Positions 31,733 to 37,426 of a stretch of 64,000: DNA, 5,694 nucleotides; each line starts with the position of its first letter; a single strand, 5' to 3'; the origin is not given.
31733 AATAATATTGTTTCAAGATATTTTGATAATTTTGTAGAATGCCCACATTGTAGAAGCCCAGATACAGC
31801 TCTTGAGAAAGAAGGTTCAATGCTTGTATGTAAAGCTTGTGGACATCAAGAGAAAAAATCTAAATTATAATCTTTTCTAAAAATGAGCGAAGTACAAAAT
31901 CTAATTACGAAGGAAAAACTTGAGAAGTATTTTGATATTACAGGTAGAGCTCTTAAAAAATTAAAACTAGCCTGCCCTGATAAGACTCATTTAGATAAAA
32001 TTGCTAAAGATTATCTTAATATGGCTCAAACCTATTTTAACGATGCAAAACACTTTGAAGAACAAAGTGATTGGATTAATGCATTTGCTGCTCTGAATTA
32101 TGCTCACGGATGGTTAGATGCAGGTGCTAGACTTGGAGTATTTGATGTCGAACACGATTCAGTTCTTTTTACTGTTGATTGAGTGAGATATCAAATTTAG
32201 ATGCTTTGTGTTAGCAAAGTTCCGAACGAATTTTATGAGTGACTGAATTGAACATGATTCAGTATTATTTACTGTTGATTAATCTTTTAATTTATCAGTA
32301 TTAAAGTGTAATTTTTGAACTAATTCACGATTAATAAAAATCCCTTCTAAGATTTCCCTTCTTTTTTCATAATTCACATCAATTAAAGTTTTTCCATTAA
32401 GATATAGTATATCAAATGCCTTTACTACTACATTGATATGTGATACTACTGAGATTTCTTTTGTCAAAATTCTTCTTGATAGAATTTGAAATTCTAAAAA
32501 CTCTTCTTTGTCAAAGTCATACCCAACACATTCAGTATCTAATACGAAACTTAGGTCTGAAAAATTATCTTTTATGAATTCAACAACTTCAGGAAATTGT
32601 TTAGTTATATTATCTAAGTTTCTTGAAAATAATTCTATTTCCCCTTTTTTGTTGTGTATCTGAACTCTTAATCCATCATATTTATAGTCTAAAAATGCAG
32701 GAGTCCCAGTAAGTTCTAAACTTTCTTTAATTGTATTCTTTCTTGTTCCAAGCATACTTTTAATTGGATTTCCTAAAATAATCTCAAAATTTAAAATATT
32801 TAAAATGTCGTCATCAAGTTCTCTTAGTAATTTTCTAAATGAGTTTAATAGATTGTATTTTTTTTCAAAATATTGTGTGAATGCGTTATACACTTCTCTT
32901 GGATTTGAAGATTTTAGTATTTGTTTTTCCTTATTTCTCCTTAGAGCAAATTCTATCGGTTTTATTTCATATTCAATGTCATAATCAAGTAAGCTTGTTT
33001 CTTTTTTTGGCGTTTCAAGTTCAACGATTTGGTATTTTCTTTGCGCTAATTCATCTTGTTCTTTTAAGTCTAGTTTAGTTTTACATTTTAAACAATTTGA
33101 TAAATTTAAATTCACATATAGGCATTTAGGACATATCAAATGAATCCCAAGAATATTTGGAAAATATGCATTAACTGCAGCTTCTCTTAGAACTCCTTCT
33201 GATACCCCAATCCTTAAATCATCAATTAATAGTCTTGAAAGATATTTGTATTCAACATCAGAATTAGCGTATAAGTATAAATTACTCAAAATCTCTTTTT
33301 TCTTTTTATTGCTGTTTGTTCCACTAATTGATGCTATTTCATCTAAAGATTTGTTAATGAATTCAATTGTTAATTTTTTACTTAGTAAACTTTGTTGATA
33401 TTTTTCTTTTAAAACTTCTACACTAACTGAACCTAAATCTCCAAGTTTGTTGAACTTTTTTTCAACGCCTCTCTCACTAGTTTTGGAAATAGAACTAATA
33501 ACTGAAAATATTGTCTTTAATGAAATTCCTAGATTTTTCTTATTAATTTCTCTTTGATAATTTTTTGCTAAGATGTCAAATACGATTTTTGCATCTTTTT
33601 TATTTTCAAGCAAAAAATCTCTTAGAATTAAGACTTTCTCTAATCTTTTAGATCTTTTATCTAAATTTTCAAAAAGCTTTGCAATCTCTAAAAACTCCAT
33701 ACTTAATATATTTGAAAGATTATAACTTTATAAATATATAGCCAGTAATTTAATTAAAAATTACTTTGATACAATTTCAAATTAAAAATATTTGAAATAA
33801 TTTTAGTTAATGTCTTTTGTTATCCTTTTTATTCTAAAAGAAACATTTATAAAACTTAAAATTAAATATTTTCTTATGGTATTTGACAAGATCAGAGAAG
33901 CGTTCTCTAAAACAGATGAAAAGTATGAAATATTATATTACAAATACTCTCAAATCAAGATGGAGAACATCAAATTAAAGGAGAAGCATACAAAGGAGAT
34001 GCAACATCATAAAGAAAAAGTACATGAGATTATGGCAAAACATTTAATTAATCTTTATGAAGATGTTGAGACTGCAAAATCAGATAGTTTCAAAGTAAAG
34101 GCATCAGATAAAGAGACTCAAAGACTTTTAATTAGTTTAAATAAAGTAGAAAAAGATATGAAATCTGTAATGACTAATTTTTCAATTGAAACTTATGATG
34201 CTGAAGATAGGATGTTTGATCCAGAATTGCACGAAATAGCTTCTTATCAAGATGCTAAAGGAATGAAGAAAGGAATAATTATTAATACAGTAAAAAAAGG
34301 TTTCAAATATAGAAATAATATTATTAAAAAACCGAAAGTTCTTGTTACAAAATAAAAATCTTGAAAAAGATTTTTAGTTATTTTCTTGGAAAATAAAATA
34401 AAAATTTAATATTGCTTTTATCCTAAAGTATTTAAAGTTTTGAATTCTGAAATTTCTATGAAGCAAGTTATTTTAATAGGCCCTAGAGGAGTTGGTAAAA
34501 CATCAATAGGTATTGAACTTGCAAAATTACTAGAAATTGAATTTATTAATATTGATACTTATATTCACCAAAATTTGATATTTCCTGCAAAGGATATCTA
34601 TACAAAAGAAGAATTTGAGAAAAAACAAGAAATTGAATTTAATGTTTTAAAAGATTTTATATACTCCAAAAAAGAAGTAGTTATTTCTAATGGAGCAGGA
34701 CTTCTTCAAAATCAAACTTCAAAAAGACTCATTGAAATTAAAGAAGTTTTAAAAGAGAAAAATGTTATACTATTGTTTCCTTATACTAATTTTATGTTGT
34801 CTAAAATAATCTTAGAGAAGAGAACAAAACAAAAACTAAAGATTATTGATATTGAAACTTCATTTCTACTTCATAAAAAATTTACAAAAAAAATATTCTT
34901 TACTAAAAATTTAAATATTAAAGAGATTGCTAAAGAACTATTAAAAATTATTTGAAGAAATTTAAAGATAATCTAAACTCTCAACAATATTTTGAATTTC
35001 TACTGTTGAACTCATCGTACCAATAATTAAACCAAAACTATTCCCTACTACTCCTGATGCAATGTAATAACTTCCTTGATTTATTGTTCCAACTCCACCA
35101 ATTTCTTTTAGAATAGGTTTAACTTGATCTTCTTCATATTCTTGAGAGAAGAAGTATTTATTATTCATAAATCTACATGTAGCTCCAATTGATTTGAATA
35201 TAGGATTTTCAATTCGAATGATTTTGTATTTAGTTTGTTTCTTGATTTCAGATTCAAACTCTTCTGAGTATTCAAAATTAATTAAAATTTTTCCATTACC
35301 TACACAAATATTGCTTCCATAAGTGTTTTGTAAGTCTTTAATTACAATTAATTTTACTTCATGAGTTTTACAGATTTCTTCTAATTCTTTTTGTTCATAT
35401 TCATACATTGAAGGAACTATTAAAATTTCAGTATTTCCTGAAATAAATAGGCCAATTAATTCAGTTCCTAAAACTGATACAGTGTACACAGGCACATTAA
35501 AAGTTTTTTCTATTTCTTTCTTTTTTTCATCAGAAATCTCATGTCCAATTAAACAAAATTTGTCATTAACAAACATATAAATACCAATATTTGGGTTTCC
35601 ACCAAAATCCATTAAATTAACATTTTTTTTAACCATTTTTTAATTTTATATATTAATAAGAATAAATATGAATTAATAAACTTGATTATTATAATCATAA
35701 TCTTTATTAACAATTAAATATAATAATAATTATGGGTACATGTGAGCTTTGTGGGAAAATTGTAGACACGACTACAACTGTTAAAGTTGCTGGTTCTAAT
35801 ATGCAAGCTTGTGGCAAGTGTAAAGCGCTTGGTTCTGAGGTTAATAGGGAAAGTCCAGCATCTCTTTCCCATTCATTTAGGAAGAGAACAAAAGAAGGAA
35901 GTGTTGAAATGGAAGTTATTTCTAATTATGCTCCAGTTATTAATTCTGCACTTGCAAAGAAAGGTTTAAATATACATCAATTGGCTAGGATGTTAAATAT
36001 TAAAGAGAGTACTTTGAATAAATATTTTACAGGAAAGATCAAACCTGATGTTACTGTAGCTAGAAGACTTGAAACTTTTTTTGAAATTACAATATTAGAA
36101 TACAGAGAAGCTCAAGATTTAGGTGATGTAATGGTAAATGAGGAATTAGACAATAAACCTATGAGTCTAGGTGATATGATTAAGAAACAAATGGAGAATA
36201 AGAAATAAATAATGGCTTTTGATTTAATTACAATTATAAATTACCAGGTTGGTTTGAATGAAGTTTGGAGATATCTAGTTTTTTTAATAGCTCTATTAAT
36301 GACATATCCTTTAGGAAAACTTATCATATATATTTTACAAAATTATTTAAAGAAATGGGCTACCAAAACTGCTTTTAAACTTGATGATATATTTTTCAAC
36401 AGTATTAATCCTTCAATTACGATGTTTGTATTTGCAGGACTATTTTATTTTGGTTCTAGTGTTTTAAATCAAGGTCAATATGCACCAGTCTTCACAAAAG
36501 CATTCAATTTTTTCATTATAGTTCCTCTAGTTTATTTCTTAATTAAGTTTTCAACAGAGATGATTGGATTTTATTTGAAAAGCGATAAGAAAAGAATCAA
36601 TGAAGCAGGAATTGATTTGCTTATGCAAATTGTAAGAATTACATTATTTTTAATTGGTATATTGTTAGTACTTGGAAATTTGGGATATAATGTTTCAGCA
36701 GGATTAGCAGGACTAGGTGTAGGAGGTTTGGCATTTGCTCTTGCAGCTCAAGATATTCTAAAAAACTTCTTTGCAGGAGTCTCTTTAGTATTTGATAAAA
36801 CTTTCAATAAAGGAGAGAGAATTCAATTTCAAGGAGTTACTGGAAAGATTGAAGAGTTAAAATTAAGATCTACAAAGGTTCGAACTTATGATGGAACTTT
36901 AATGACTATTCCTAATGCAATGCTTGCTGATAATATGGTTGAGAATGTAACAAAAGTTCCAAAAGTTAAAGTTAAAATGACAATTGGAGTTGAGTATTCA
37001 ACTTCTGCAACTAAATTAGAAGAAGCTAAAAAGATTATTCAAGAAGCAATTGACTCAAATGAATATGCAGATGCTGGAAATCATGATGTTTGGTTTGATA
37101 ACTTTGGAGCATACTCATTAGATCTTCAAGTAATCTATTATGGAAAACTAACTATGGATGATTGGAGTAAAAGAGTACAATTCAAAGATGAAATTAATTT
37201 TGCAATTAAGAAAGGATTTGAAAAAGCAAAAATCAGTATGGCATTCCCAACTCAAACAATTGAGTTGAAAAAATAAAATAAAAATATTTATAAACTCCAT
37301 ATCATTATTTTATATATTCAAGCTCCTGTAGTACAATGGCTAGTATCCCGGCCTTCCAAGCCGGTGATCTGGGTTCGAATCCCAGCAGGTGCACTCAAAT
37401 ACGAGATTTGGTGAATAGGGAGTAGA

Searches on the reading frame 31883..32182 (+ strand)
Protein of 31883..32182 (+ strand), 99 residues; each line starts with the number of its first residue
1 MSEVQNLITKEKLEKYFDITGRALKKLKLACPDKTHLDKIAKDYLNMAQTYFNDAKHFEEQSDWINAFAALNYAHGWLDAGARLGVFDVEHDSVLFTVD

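Call 50: search_protein_families(library=pfam, proteins=[window:31883-32182:+], max_evalue=0.01)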
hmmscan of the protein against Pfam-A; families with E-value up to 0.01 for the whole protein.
window:31883-32182:+ (99 aa): 2 families
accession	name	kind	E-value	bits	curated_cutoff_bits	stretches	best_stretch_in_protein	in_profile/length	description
PF04010.18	DUF357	-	2.3e-27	95.2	29.4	1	15-87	1-73/73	Protein of unknown function (DUF357)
PF03430.19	TATR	-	0.0093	15.3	27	1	17-69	126-178/439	Trans-activating transcriptional regulator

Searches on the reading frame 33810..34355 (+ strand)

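Call 49: search_protein_families(library=pfam, proteins=[window:33810-34355:+], max_evalue=0.01)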
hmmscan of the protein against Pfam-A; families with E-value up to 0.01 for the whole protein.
window:33810-34355:+ (181 aa): 1 family
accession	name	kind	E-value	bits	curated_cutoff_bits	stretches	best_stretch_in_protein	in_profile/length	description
PF01025.24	GrpE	-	1.6e-16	60.8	25.8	1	28-181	16-165/165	GrpE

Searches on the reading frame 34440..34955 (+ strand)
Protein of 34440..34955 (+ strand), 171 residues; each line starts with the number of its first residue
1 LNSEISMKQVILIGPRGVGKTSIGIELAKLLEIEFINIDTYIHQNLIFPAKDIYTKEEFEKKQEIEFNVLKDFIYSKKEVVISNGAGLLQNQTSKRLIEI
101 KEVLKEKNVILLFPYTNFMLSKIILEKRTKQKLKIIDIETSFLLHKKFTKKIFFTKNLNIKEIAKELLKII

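Call 49: search_protein_families(library=pfam, proteins=[window:34440-34955:+], max_evalue=0.01)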
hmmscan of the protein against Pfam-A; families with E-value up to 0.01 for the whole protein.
window:34440-34955:+ (171 aa): 7 families
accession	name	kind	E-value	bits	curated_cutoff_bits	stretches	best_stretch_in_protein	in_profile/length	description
PF01202.28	SKI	-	8.6e-15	55.7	22.1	1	16-169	1-156/159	Shikimate kinase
PF13238.12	AAA_18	-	0.00011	23.1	29.4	1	10-83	1-78/128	AAA domain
PF00004.35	AAA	-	0.00021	22.2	21.2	1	10-40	1-31/131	ATPase family associated with various cellular activities (AAA)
PF13173.12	AAA_14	-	0.00032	21.1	27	1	8-60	3-59/129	AAA domain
PF00448.28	SRP54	-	0.00036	20.7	22.7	1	9-112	3-120/196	SRP54-type protein, GTPase domain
PF07728.20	AAA_5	-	0.0037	17.7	22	1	10-43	2-38/139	AAA domain (dynein-related subfamily)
PF13671.12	AAA_33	-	0.0041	17.9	27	1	10-102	2-93/143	AAA domain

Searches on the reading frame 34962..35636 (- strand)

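Call 49: search_protein_families(library=pfam, proteins=[window:34962-35636:-], max_evalue=0.01)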
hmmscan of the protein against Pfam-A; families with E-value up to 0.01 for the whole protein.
window:34962-35636:- (224 aa): 2 families
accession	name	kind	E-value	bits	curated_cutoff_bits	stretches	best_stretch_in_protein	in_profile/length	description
PF01912.23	eIF-6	-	2.1e-30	106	25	1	9-202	2-196/197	eIF-6 family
PF07056.16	DUF1335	-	0.007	16.9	25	0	129-156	69-96/131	Protein of unknown function (DUF1335)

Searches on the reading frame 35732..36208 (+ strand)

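Call 49: search_protein_families(library=pfam, proteins=[window:35732-36208:+], max_evalue=0.01)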
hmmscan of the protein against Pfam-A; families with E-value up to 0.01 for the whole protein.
window:35732-36208:+ (158 aa): 5 families
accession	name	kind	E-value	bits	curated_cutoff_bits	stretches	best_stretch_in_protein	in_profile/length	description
PF01381.28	HTH_3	-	6.9e-10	39.3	23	1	73-123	4-54/55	Helix-turn-helix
PF24250.1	HVO_2718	-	0.0001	22.6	30.3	0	3-39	17-53/173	Transcription regulator HVO_2718-like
PF13560.12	HTH_31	-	0.00022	21.9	27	1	77-117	13-54/64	Helix-turn-helix domain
PF13443.12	HTH_26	-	0.00059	20.5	22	1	71-104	3-36/63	Cro/C1-type HTH DNA-binding domain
PF12844.13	HTH_19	-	0.0069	16.7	30.2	0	70-123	4-49/64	Helix-turn-helix domain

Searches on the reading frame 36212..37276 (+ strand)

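Call 49: search_protein_families(library=pfam, proteins=[window:36212-37276:+], max_evalue=0.01)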
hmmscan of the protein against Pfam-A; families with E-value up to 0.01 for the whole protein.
window:36212-37276:+ (354 aa): 3 families
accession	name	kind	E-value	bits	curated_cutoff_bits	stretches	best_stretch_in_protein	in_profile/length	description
PF00924.24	MS_channel_2nd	-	4.3e-22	78.4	20.2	1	181-248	1-68/68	Mechanosensitive ion channel, beta-domain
PF21082.3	MS_channel_3rd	-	3.8e-14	53.3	21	1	254-343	1-88/88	Mechanosensitive ion channel MscS, C-terminal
PF21088.3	MS_channel_1st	-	4.8e-07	30.1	23.1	1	139-180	1-42/42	Mechanosensitive ion channel, transmembrane helices 2/3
